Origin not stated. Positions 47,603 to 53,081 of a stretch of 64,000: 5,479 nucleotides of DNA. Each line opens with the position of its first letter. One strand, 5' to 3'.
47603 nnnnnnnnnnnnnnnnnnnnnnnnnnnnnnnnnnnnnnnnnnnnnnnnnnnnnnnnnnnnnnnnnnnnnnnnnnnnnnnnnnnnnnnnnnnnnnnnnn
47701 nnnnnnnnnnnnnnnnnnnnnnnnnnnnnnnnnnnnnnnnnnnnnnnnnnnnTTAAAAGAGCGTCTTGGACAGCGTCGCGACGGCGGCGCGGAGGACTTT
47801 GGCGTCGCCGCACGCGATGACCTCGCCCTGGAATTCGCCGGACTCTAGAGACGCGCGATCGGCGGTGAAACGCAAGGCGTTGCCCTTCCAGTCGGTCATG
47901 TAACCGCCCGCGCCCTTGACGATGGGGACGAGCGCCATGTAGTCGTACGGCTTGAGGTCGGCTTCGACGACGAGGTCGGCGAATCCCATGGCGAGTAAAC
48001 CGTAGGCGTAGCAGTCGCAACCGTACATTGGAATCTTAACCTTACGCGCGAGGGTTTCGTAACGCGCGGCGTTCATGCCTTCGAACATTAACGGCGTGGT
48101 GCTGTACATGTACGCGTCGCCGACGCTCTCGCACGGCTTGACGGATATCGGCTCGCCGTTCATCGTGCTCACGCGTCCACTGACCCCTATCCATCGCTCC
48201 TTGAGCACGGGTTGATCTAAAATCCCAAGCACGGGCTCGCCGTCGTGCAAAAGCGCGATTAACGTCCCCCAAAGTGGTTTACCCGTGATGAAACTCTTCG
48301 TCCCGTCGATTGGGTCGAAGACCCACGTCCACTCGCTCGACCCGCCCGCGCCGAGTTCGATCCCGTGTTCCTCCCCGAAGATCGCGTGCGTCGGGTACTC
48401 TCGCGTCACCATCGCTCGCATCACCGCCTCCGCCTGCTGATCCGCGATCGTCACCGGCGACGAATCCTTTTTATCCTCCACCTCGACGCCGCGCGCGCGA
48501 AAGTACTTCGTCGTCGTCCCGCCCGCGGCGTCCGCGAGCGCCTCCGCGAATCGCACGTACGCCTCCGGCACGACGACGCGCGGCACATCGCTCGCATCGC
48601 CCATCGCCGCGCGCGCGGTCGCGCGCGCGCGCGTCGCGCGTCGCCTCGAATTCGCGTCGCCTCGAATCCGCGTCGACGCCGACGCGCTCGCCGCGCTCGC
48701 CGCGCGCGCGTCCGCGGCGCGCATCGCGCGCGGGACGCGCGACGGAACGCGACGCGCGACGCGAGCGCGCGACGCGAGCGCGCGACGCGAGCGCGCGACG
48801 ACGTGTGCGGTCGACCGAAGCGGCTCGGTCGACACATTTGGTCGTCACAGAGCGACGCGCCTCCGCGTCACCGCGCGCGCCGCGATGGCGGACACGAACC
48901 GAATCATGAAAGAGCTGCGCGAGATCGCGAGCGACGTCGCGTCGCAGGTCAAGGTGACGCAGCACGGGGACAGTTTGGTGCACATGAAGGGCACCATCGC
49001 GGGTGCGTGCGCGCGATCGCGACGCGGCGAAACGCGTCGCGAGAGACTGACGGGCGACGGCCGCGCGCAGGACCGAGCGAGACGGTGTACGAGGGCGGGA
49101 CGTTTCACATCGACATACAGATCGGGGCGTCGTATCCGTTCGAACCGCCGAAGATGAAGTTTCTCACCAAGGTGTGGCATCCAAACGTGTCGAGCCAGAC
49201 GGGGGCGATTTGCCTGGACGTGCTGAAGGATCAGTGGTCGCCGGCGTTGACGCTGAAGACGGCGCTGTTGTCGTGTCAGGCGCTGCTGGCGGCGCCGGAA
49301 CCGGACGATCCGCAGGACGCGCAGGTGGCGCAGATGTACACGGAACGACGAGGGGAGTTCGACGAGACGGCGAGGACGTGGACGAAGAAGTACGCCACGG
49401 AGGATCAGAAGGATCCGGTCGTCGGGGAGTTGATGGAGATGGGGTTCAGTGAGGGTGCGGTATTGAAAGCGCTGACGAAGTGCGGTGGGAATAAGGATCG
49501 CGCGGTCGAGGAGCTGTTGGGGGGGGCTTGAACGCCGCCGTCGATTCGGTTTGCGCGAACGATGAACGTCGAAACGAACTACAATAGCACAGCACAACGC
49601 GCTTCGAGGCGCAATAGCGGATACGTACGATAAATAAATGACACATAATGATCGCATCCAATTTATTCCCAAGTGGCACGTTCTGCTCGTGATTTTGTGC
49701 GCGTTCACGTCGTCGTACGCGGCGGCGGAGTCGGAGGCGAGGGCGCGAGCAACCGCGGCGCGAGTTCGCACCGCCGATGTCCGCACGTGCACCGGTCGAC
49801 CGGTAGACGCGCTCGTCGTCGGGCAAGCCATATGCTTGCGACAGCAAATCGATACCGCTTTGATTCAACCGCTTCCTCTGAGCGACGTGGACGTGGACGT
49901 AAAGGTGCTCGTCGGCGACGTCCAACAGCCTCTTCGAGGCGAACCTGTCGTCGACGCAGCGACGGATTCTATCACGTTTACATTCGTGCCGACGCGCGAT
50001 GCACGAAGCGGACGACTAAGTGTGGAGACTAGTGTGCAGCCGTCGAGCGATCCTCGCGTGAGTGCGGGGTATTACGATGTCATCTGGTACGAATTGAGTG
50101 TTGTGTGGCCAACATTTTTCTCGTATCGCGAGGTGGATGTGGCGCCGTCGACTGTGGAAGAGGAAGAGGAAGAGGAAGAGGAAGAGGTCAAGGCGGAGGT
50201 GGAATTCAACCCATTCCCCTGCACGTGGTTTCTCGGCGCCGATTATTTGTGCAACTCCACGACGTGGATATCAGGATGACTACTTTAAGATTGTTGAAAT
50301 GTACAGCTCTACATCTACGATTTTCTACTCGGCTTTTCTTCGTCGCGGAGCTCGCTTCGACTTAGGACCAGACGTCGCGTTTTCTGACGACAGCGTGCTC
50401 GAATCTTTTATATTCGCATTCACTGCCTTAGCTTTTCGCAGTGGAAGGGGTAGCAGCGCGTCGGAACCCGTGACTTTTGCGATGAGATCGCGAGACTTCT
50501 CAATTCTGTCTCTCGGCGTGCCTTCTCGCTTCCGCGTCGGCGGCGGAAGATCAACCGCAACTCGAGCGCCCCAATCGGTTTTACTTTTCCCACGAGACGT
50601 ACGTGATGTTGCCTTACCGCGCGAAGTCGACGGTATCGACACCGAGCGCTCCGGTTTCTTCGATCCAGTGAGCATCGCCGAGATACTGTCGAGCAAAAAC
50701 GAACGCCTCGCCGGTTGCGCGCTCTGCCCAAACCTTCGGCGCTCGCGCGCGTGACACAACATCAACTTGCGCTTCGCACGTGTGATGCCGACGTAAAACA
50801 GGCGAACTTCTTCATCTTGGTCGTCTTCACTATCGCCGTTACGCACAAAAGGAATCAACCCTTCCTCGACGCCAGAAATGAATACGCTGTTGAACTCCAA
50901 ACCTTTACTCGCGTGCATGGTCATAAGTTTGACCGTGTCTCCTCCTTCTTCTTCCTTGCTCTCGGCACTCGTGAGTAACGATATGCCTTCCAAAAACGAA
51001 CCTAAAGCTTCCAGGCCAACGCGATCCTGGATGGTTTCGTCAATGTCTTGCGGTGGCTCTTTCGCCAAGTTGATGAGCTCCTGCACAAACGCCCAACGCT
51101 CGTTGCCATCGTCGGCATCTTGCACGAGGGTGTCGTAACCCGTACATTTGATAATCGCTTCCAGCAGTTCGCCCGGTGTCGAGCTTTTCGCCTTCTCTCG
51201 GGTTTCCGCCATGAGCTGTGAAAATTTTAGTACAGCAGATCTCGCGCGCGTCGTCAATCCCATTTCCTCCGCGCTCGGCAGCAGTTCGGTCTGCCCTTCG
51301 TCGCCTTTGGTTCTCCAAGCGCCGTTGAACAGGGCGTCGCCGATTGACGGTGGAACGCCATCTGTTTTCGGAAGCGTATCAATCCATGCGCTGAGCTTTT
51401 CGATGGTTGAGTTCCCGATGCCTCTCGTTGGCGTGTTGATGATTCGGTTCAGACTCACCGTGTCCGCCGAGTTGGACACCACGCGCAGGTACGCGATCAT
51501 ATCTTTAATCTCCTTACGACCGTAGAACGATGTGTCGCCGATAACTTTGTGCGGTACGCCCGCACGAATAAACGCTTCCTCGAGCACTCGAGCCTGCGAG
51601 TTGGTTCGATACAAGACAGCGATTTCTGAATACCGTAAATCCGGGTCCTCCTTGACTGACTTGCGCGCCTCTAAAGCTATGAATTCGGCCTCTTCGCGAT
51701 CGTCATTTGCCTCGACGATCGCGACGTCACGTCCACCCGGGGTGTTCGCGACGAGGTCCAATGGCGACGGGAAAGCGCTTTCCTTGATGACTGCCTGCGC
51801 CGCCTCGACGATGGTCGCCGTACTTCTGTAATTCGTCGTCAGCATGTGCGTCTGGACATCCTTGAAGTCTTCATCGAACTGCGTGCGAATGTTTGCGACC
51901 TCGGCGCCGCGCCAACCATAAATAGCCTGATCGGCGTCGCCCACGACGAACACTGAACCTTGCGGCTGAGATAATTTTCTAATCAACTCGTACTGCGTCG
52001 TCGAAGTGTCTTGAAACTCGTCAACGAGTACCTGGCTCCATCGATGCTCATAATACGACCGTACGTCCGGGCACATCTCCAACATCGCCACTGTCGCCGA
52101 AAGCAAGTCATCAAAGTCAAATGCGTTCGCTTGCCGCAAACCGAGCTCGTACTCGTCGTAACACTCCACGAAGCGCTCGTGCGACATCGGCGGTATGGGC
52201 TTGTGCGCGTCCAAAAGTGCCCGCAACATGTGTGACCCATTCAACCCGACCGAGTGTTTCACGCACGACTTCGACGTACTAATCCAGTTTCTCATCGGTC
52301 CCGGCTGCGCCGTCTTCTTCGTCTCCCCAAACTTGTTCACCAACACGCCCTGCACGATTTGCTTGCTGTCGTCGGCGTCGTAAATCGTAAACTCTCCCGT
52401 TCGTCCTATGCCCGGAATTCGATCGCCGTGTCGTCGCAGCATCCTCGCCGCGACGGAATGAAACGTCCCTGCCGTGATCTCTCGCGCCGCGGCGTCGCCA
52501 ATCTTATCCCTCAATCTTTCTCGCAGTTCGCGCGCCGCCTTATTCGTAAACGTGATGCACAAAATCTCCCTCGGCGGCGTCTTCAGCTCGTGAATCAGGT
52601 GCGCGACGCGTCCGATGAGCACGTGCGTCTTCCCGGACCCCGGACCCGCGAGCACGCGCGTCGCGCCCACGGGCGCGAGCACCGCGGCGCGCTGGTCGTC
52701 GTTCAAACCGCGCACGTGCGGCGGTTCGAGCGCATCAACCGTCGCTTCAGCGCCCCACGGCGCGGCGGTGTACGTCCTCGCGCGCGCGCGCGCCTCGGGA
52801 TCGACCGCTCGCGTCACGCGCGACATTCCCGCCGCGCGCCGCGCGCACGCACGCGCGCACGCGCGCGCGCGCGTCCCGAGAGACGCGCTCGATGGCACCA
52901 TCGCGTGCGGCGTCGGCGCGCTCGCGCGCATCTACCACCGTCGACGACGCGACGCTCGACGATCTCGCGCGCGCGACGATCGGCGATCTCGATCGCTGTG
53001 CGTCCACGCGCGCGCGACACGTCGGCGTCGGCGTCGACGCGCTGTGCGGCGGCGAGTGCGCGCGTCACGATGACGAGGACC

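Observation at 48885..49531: UBE2K is encoded by two exons in different frames joined by a 68-nt intron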

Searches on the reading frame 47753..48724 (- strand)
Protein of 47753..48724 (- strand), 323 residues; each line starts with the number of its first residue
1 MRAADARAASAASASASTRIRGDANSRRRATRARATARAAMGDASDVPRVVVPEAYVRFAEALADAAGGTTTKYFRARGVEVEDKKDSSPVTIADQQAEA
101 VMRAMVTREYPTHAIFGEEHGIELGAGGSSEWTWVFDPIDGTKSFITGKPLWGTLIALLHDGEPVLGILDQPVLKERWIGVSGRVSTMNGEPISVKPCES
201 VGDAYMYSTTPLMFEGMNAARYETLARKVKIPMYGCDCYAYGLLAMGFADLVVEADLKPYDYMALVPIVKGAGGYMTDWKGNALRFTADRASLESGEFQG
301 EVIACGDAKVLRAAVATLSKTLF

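Call 31: search_protein_families(library=pfam, proteins=[window:47753-48724:-], max_evalue=0.01)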
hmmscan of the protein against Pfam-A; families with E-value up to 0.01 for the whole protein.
window:47753-48724:- (323 aa): 1 family
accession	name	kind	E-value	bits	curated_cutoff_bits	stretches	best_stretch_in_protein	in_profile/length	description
PF00459.30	Inositol_P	-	7.1e-55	186.8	27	1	57-292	6-251/271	Inositol monophosphatase family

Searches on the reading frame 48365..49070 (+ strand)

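Call 31: search_protein_families(library=pfam, proteins=[window:48365-49070:+], max_evalue=0.01)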
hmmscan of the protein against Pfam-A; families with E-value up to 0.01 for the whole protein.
window:48365-49070:+ (235 aa): 0 families
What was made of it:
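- Tried and rejected: The 328-aa antisense ORF 48845..49831 has no Pfam match (call 31).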

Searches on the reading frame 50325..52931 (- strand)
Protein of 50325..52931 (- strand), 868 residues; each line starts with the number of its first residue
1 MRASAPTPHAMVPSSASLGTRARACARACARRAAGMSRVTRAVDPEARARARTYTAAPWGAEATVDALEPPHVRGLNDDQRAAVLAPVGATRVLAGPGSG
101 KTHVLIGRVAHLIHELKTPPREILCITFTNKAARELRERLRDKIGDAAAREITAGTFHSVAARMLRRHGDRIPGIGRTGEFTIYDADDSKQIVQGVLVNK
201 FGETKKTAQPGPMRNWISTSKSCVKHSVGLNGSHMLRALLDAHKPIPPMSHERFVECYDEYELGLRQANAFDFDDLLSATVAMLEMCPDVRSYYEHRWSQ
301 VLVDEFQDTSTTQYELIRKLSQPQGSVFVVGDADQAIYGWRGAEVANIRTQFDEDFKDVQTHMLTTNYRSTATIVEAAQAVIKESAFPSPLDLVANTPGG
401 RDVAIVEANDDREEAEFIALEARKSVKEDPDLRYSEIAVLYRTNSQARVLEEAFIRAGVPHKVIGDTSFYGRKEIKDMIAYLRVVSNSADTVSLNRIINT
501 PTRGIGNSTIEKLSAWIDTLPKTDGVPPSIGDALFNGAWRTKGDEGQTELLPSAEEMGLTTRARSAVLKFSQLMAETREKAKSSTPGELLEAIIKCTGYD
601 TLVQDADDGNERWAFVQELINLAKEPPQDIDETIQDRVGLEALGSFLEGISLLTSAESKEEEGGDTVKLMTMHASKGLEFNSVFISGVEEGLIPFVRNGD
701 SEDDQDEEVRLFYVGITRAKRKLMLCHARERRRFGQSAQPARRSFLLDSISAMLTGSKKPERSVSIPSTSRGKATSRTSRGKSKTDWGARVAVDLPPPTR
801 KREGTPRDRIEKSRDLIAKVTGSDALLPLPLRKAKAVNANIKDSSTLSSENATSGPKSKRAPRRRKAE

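Call 31: search_protein_families(library=pfam, proteins=[window:50325-52931:-], max_evalue=0.01)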
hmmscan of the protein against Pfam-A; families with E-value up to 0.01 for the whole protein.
window:50325-52931:- (868 aa): 8 families
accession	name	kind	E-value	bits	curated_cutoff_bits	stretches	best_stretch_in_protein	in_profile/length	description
PF00580.27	UvrD-helicase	-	2.6e-73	247.5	23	1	76-356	1-270/271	UvrD/REP helicase N-terminal domain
PF13361.12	UvrD_C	-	2.3e-68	231.6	25.6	1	363-728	2-348/350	UvrD-like helicase C-terminal domain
PF13245.12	AAA_19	-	6.1e-22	78.7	25.1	1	81-339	2-132/134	AAA domain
PF13538.12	UvrD_C_2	-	3.9e-08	33.5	27.4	1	669-725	4-51/52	UvrD-like helicase C-terminal domain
PF13604.12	AAA_30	-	2.2e-07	31.3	27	1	76-140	2-66/191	AAA domain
PF13086.12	AAA_11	-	2.5e-05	24.6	27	1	76-142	2-74/257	AAA domain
PF13087.12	AAA_12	-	9.8e-05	22.4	27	0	651-725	123-190/195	AAA domain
PF01443.25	Viral_helicase1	-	0.0083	16.4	21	0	654-726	166-227/228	Viral superfamily 1 RNA helicase core domain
